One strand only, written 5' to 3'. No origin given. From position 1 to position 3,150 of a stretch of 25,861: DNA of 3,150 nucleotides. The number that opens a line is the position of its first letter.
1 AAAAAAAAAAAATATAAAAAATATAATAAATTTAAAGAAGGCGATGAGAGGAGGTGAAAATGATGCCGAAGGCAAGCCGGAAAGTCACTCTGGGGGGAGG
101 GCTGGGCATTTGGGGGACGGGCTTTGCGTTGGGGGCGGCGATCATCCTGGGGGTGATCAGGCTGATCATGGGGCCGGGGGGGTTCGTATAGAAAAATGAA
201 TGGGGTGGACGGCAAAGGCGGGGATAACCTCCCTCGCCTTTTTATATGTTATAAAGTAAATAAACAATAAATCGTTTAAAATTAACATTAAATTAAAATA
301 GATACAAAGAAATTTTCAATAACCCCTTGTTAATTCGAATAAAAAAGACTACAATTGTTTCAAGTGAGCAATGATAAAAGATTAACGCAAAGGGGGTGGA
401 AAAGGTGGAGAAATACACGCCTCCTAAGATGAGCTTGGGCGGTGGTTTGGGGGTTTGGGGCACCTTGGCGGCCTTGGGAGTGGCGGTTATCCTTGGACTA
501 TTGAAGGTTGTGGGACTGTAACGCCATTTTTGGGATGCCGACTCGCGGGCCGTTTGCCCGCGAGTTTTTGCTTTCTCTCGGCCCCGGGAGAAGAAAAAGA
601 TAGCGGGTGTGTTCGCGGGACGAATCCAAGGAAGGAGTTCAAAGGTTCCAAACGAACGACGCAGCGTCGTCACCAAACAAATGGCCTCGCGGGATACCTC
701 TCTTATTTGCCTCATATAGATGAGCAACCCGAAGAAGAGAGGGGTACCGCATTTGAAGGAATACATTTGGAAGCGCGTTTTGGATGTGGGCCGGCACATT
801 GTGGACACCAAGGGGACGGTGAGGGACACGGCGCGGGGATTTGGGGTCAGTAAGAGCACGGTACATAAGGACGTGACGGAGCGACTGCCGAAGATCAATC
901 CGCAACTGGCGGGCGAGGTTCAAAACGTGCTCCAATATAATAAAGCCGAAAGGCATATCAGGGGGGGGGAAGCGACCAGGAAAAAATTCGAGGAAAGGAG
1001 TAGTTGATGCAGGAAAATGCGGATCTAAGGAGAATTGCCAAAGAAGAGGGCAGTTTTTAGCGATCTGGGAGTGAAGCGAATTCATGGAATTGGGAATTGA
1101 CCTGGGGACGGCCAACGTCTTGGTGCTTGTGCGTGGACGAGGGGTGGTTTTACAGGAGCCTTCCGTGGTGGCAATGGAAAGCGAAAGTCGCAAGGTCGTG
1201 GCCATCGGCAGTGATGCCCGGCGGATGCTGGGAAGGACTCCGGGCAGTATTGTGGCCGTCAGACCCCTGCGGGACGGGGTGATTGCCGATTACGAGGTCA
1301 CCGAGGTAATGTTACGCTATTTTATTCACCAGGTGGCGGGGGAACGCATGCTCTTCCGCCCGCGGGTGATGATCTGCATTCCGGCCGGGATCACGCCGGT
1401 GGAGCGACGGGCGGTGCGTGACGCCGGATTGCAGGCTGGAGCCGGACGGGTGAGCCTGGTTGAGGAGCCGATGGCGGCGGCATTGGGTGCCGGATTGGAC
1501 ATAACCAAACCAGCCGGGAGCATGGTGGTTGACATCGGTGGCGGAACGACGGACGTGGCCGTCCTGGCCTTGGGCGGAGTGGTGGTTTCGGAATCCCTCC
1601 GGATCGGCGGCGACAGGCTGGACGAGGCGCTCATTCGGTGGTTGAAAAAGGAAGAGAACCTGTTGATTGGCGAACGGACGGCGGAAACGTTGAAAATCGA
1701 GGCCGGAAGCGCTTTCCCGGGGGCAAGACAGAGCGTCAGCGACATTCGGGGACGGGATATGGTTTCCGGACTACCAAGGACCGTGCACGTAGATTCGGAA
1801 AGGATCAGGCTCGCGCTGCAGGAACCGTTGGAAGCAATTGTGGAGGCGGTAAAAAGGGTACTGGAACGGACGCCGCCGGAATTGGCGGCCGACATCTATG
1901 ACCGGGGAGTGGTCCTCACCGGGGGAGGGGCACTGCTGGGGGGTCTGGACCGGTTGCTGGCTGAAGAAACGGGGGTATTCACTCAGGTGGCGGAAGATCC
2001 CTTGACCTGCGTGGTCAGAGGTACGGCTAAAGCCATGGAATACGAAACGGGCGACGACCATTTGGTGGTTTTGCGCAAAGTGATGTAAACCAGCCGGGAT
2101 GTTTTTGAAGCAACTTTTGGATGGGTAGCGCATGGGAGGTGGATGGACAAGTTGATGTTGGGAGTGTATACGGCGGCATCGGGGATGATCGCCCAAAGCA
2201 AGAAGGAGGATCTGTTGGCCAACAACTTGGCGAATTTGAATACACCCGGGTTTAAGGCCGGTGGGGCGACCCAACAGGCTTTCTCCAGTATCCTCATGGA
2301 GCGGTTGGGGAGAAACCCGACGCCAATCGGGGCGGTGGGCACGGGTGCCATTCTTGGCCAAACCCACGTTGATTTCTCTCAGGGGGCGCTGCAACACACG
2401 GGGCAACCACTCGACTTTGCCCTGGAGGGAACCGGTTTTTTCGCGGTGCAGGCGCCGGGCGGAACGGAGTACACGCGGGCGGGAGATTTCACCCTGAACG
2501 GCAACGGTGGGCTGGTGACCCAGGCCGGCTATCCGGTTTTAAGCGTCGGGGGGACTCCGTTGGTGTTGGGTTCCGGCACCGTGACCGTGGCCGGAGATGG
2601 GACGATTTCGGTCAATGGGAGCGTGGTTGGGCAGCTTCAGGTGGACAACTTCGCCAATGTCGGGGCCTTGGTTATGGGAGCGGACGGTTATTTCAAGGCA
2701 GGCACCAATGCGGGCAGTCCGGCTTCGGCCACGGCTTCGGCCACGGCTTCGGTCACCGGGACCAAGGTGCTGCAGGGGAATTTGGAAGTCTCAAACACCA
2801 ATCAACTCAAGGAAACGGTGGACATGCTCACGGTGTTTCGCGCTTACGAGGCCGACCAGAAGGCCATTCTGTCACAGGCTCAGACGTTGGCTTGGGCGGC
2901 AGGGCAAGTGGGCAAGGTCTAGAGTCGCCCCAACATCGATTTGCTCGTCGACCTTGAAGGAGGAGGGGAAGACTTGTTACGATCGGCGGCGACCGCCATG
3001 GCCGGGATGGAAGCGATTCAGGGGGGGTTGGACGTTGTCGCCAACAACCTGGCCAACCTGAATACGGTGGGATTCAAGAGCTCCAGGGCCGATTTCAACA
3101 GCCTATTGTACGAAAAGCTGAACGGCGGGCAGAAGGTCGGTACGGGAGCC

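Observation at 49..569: Unannotated tandem pair of paralogous Gly-rich membrane microproteins upstream of spoIIID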

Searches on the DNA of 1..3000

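Call 5: search_rna_families(source=window, start=1, end=3000, threshold=evalue, max_evalue=1)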
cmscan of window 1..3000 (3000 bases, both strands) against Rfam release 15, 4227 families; matches with E-value up to 1: 0.
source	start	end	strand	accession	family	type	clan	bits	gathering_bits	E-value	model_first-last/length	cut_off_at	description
